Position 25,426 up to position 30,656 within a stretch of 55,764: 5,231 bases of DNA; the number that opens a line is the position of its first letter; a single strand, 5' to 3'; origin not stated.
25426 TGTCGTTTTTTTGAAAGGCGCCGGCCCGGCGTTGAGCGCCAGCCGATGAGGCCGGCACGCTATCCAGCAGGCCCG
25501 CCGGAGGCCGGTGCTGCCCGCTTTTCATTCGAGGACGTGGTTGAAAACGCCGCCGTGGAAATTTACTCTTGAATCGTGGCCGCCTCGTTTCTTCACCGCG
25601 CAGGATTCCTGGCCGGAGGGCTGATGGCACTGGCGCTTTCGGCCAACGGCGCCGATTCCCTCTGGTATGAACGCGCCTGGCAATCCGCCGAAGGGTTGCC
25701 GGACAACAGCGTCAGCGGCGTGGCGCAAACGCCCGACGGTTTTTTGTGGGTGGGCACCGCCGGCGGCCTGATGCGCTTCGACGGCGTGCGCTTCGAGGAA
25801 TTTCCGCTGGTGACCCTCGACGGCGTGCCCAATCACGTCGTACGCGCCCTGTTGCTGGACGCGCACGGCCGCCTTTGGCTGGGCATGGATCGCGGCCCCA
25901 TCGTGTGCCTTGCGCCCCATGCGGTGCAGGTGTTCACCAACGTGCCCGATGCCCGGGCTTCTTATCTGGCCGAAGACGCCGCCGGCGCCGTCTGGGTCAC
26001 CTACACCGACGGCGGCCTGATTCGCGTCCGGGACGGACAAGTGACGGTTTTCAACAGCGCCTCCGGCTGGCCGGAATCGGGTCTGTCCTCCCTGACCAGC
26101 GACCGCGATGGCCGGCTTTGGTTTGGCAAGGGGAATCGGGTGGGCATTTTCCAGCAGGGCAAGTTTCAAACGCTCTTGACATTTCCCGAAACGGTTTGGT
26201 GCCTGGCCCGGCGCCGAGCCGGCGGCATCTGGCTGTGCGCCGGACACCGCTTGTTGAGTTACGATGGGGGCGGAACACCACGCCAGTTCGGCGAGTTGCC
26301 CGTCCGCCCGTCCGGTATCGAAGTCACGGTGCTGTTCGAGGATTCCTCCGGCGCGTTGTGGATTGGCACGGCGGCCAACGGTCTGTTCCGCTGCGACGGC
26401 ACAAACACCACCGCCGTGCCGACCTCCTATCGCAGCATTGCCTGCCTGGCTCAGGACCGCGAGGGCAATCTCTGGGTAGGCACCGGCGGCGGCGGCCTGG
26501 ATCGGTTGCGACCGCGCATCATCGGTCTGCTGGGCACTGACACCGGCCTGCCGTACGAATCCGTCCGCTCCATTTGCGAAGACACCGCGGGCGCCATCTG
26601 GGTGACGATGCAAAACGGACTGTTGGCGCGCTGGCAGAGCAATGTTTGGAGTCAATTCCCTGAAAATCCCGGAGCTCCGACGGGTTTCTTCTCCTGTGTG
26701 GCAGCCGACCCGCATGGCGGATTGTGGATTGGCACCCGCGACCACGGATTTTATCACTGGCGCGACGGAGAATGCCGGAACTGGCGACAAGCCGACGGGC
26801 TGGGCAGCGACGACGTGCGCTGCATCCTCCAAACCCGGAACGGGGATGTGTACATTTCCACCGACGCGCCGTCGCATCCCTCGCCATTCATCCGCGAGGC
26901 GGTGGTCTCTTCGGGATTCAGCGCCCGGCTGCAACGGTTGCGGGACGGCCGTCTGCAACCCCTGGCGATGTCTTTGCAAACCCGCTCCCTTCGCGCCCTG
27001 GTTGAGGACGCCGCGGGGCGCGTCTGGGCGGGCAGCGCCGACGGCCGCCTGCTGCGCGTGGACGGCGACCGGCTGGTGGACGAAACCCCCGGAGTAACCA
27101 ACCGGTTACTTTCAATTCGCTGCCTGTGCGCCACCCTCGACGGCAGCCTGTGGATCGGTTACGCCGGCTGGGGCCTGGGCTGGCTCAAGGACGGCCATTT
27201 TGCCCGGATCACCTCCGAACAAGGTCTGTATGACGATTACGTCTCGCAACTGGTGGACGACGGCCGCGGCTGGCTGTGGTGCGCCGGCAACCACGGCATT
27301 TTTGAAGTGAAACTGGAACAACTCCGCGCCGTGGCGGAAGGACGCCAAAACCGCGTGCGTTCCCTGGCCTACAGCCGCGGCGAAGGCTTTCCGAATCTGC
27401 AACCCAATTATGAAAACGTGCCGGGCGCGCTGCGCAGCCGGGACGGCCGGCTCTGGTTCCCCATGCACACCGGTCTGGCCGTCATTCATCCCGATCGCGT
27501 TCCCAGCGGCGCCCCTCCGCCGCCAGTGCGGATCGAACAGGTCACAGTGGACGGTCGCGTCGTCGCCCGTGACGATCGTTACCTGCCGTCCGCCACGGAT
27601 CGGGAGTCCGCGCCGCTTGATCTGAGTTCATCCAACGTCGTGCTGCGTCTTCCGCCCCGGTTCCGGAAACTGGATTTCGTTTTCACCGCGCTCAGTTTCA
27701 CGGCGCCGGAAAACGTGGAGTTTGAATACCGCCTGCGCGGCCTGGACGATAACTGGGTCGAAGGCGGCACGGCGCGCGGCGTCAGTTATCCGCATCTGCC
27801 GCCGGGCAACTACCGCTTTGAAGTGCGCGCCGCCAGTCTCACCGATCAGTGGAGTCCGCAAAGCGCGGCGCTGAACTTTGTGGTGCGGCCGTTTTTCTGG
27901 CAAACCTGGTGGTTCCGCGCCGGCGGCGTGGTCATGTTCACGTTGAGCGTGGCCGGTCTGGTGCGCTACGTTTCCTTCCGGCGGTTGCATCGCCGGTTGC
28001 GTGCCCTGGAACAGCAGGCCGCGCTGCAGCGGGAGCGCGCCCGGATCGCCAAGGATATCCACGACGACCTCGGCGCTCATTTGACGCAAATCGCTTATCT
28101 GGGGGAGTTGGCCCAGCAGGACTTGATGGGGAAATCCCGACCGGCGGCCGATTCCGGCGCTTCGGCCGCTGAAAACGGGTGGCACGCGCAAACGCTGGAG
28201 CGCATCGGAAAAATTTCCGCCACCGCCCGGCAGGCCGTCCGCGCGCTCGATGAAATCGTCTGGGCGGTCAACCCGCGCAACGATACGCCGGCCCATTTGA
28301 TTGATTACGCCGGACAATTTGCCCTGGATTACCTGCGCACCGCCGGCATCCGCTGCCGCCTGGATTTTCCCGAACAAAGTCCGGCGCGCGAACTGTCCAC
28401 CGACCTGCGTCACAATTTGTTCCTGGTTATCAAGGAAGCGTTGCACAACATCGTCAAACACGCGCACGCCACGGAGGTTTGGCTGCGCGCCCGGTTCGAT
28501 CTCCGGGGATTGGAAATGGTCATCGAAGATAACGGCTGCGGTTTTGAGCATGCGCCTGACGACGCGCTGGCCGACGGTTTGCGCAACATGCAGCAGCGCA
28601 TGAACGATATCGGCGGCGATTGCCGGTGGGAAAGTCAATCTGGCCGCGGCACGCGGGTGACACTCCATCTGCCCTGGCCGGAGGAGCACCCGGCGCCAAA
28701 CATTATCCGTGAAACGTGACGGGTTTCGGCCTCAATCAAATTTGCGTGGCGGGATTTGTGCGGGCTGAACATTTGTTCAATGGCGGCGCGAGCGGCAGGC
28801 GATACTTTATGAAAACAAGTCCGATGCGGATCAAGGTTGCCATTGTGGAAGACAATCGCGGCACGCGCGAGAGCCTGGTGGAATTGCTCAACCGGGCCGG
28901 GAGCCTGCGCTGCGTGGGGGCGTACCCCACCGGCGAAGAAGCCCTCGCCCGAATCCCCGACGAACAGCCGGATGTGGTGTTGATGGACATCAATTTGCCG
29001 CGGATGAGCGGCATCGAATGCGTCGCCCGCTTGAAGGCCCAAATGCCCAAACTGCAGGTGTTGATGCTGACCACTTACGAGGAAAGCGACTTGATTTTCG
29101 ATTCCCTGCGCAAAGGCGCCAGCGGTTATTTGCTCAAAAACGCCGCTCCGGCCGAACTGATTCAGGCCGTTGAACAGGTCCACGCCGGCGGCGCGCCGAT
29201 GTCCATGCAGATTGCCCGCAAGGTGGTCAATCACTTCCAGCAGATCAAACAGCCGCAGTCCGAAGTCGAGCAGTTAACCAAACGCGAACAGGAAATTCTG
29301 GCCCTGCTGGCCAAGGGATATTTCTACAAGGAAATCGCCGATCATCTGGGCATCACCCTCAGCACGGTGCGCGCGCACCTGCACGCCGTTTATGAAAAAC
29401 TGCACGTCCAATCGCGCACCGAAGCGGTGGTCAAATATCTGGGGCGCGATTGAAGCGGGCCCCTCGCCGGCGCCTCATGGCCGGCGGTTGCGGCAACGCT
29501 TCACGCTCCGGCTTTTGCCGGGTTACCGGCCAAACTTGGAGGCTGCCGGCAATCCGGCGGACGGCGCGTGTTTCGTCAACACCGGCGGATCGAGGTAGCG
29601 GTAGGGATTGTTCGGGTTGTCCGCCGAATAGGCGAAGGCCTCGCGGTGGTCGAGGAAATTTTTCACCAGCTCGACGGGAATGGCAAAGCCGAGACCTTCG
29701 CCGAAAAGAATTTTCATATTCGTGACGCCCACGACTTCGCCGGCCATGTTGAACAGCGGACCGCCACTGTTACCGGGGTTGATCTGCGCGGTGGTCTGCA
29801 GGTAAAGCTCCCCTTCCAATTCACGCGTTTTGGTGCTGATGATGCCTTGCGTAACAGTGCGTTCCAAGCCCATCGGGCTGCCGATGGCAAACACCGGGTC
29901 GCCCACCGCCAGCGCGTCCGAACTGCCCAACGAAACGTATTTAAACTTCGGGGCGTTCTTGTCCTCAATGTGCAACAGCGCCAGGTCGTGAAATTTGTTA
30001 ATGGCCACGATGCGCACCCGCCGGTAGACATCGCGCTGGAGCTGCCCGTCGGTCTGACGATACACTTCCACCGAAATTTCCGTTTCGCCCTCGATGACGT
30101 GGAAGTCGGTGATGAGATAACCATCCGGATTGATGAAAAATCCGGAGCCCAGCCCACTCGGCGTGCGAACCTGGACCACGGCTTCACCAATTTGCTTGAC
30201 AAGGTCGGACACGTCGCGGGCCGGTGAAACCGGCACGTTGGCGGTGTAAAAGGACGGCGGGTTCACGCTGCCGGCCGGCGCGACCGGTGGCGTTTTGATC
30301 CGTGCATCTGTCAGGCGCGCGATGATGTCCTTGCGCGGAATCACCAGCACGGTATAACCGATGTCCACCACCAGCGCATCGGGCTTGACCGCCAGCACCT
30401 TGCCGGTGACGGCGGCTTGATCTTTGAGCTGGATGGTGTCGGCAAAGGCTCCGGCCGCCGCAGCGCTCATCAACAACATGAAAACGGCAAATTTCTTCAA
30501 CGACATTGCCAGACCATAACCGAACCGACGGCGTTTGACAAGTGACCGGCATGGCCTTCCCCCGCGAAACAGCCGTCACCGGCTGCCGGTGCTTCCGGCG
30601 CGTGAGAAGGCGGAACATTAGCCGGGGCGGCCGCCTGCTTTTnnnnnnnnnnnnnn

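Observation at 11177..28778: Recurrent 12-bp palindrome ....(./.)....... found only in 5' intergenic regions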

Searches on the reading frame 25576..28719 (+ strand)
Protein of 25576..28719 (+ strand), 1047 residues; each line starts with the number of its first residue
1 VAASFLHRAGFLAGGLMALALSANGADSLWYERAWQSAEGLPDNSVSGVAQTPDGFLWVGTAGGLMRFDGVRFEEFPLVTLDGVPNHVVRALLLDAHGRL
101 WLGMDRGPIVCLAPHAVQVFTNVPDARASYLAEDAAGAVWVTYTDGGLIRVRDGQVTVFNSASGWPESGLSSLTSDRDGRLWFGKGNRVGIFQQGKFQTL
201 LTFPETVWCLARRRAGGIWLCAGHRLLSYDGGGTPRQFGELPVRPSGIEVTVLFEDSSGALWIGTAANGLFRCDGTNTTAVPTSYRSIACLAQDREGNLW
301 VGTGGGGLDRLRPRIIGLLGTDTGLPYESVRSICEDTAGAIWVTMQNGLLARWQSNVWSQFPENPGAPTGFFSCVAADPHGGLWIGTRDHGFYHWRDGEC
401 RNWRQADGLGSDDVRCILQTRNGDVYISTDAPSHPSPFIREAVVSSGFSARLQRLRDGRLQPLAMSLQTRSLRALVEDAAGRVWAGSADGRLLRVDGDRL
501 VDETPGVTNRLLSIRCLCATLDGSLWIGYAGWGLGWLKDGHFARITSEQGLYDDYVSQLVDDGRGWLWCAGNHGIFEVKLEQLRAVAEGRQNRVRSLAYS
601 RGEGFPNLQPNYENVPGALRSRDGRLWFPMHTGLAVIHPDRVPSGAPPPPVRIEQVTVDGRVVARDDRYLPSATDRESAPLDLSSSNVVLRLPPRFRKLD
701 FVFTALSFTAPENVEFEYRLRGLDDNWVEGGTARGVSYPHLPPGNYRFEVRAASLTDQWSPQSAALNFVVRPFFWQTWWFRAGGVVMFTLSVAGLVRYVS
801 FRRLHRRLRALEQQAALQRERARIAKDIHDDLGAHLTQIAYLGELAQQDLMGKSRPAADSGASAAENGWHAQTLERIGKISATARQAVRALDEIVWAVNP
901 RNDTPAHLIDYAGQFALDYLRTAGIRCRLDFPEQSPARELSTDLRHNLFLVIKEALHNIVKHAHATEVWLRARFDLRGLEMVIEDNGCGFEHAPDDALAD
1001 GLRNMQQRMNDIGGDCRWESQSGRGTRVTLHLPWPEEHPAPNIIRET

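Call 8: search_protein_families(library=pfam, proteins=[window:25576-28719:+], max_evalue=0.001)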
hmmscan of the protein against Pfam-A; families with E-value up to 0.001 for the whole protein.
window:25576-28719:+ (1047 aa): 9 families
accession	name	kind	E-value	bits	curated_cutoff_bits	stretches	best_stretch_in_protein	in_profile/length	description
PF07494.17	Reg_prop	-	3.4e-44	143.6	20.4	1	40-62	1-23/24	Two component regulator propeller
PF07495.19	Y_Y_Y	-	2.7e-14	53.2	26.6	1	708-770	2-64/65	Y_Y_Y domain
PF02518.31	HATPase_c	-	8.7e-12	45.9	26.4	1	947-1034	5-109/111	Histidine kinase-, DNA gyrase B-, and HSP90-like ATPase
PF20067.5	SSL_N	-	7.5e-07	29.4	18.9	0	477-495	28-46/46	Strictosidine synthase-like, N-terminal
PF24684.1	Vgb_lyase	-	2.1e-06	27.2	50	1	131-345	18-240/290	Virginiamycin B lyase family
PF08450.18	SGL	-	1.2e-05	25.5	26.3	0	118-185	33-103/246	SMP-30/Gluconolactonase/LRE-like region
PF23748.1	Beta-prop_LRRK2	-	1.9e-05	24.2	26.9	0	283-308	271-296/359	LRRK2 beta propeller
PF07730.19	HisKA_3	-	3.3e-05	24.8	24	1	820-873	1-38/68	Histidine kinase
PF13581.12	HATPase_c_2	-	0.00031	21.2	27.4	1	939-995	23-86/127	Histidine kinase-like ATPase domain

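Call 19: find_related_loci(query=window:25576-28719:+, collection=genome_contigs, flank=10000)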
Query window:25576-28719:+ (1047 aa) in genome_contigs; peptide patterns used: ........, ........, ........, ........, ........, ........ (x = any residue, [..] = any of these).
263 stretches matched a pattern; 210 encode a relative of the query (tblastn E <= 1e-3); the best 80 are kept; 80 distinct loci.
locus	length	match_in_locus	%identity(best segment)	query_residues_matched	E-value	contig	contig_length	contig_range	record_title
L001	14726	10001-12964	51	6-1037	0e+0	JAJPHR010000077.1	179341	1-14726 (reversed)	MAG: Verrucomicrobia bacterium isolate Centralia_MAG_180 k107_1438576, whole genome shotgun sequence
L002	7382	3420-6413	50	16-1045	0e+0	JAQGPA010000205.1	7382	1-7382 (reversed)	MAG: Pedosphaera sp. isolate RYN_627 scaffold_702345, whole genome shotgun sequence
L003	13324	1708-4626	50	30-1037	0e+0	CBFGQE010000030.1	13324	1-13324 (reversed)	MAG TPA_asm: uncultured bacterium isolate SRR14536361_metabat2_54 genome assembly, contig: ERZ27321110.2191, whole genom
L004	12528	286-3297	47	11-1044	0e+0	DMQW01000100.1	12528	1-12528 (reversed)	MAG TPA_asm: Limisphaerales bacterium isolate UBA11358 contig_4405, whole genome shotgun sequence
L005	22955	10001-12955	50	17-1035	0e+0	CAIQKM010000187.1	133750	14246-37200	MAG: uncultured Verrucomicrobia subdivision 3 bacterium isolate AM-2014-D2_bin-264 genome assembly, contig: bin-264:187/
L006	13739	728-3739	47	9-1035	0e+0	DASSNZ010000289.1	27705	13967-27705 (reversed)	MAG TPA_asm: Verrucomicrobiia bacterium isolate SMAG_U1239 k141_831895, whole genome shotgun sequence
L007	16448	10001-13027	48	8-1046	0e+0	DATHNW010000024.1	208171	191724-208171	MAG TPA_asm: Opitutaceae bacterium isolate SMAG_U12668 k141_841881, whole genome shotgun sequence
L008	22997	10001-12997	44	17-1047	0e+0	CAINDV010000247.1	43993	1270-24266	MAG: uncultured Verrucomicrobia bacterium isolate Loclat_bin-20771 genome assembly, contig: bin-20771:0247/1379, whole g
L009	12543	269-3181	48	14-1036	0e+0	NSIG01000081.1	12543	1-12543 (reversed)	MAG: Opitutia bacterium isolate Baikal-G3 Opitutae-Baikal-G3-C60, whole genome shotgun sequence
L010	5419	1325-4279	45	13-1032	0e+0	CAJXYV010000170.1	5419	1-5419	MAG TPA_asm: uncultured Verrucomicrobia bacterium isolate SRR6231157_bin.4_MetaBAT_v2.12.1_MAG genome assembly, contig:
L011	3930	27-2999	45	5-1029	0e+0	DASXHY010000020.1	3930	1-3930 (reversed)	MAG TPA_asm: Verrucomicrobiia bacterium isolate SMAG_U5207 k141_1628159, whole genome shotgun sequence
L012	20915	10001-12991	47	20-1041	0e+0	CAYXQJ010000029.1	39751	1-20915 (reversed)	MAG TPA_asm: uncultured Hyphomicrobiales bacterium isolate SRP329715_co2_289 genome assembly, contig: NODE_2093_length_3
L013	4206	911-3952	44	6-1033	0e+0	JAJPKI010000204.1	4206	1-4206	MAG: Verrucomicrobia bacterium isolate Centralia_MAG_692 k107_11604473, whole genome shotgun sequence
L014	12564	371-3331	44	29-1047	0e+0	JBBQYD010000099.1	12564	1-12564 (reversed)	MAG: Verrucomicrobiota bacterium isolate Co_metawrap_2147 Cmw_2147_k141_22074951_length_12564_cov_8.9974, whole genome s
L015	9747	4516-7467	45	12-1036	0e+0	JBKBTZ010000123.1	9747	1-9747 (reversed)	MAG: Limisphaerales bacterium isolate 21I_069.bin.1 NODE_125_length_9747_cov_5.555946, whole genome shotgun sequence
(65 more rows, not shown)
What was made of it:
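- Closest known: Bacteroides hybrid two-component systems. Same: Many paralogues occur per genome (call 19).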

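Call 56: search_solved_structures(query=window:25576-28719:+, max_evalue=0.00001)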
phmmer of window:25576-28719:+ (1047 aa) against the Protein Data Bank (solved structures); distinct sequences matched with E-value up to 0.00001: 9.
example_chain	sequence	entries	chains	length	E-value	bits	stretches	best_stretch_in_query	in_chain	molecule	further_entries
4a2l_A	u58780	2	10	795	6.3e-42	146.7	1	607-777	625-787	TWO-COMPONENT SYSTEM SENSOR HISTIDINE KINASE/RESPONSE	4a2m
3v9f_A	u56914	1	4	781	9.3e-41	142.8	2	619-777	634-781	Two-component system sensor histidine kinase/response regulator, hybrid (One-component sys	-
3va6_A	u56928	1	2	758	6.7e-17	63.8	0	39-105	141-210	Two-component system sensor histidine kinase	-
3ott_A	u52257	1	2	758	8.1e-17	63.6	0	39-105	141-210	Two-component system sensor histidine kinase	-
3zxq_A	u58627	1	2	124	2e-06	29.2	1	935-1028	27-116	HYPOXIA SENSOR HISTIDINE KINASE RESPONSE REGULATOR DOST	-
3zxo_A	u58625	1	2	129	3.9e-06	28.2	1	922-1025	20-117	REDOX SENSOR HISTIDINE KINASE RESPONSE REGULATOR DEVS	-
8sbm_A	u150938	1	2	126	4.5e-06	28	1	922-1025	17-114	GAF domain-containing protein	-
4gt8_A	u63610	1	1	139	5.9e-06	27.6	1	944-1037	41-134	Sensor protein vraS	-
7ssj_A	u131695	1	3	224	9.4e-06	26.9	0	801-1033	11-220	Sensor histidine kinase DesK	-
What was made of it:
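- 25576..28719 (+): HK1, the cognate sensor kinase. It has a periplasmic Reg_prop beta-propeller and Y_Y_Y sensor, then HisKA_3 and HATPase domains. The sensor part matches the periplasmic domains of Bacteroides hybrid two-component systems (4a2l, 3v9f, 3va6), and the kinase core matches DevS, VraS and DesK (call 56).
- On Bacteroides-type hybrid two-component system: Only the periplasmic sensor domain is shared (call 56).
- Closest known: Bacteroides hybrid two-component systems. Same: The HK1 periplasmic region (Reg_prop repeats and Y_Y_Y) matches HTCS sensor domains 4a2l, 3v9f and 3va6 (calls 8, 56).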

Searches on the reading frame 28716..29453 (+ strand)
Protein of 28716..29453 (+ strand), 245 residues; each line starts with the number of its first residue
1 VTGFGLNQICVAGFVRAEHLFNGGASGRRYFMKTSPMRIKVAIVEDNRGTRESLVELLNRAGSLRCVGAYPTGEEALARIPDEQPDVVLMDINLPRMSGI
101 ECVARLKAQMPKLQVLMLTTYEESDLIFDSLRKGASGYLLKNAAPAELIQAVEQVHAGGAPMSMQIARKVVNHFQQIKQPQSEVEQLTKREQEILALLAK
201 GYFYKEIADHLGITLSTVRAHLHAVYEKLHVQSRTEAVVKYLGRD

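Call 8: search_protein_families(library=pfam, proteins=[window:28716-29453:+], max_evalue=0.001)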
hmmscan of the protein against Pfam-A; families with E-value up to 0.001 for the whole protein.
window:28716-29453:+ (245 aa): 5 families
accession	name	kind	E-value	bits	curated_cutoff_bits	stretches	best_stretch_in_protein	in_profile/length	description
PF00072.30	Response_reg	-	4.6e-26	91.6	30.2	1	41-153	1-111/111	Response regulator receiver domain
PF00196.25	GerE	-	8.8e-17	60.9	23.5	1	186-239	2-55/57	Bacterial regulatory proteins, luxR family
PF08281.18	Sigma70_r4_2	-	1.2e-08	34.9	25.7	1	184-229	8-54/54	Sigma-70, region 4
PF04545.22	Sigma70_r4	-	7.1e-06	25.9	24.1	1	185-229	3-48/50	Sigma-70, region 4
PF13384.12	HTH_23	-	2.4e-05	24.4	24.6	1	190-224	6-40/50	Homeodomain-like domain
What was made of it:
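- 28809..29453 (+): RR1, a NarL/VraR-class response regulator (REC plus GerE HTH; recognition helix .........). It is the proposed binder of the motif. Pfam (call 8).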

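Call 55: search_solved_structures(query=window:28809-29453:+, max_evalue=1e-10)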
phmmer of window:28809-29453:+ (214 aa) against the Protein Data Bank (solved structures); distinct sequences matched with E-value up to 1e-10: 45.
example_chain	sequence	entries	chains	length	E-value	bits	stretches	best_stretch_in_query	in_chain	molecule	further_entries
7ve6_A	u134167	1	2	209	3.6e-34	121.4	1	6-208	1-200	Response regulator protein VraR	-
4gvp_A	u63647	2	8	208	9.2e-34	120.1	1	8-208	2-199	Response regulator protein vraR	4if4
3c3w_A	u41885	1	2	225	8.4e-32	113.7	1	8-208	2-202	TWO COMPONENT TRANSCRIPTIONAL REGULATORY PROTEIN DEVR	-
5hev_A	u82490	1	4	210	1.7e-29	106.2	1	8-208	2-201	Response regulator protein VraR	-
1a04_A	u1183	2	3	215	1.2e-28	103.4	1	10-208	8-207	NITRATE/NITRITE RESPONSE REGULATOR PROTEIN NARL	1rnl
4ldz_A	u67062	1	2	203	4.1e-25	91.9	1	7-209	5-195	Transcriptional regulatory protein DesR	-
9xzo_A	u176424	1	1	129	9.7e-19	71.1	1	9-124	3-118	De novo protein M1X0B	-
4yn8_A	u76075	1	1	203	1e-17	67.7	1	8-208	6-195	Response regulator ChrA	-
4zmr_A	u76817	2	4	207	1.5e-17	67.3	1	7-207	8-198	Response regulator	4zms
4hye_A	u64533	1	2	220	1.9e-17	66.9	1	7-207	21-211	Response regulator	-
3eul_A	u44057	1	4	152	3e-17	66.3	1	4-124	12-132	POSSIBLE NITRATE/NITRITE RESPONSE TRANSCRIPTIONAL REGULATORY PROTEIN NARL (DNA-binding res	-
1yio_A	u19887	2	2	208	6.5e-17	65.2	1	10-205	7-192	response regulatory protein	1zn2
3cz5_A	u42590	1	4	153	1.4e-16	64.1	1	8-141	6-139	Two-component response regulator, LuxR family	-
6ifh_A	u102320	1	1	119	9.5e-15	58.1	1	10-123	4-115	Sporulation initiation phosphotransferase F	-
4le0_A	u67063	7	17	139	2.6e-14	56.7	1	7-127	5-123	Transcriptional regulatory protein DesR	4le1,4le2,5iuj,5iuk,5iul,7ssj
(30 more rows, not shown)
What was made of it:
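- Closest known: VraR/LiaR, DevR. Same: They are the closest solved homologues of RR1 (E-values from 1e-34 to 1e-25, call 55) and of the HK1 kinase core (call 56).
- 28809..29453 (+): Closest solved homologues are VraR, DevR, NarL and DesR (call 55).
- On NarL/FixJ (LuxR-type) response regulator with a cognate HisKA_3 kinase: RR1 and HK1: The best PDB matches are VraR, DevR and NarL (call 55).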

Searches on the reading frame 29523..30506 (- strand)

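Call 8: search_protein_families(library=pfam, proteins=[window:29523-30506:-], max_evalue=0.001)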
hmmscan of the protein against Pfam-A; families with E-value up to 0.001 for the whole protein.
window:29523-30506:- (327 aa): 2 families
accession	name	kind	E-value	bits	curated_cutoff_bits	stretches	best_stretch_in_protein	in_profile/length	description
PF13365.12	Trypsin_2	-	2.6e-31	109.7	27.6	1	120-261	1-144/144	Trypsin-like peptidase domain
PF00089.32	Trypsin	-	1.3e-15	58.2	20.6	1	110-283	17-218/220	Trypsin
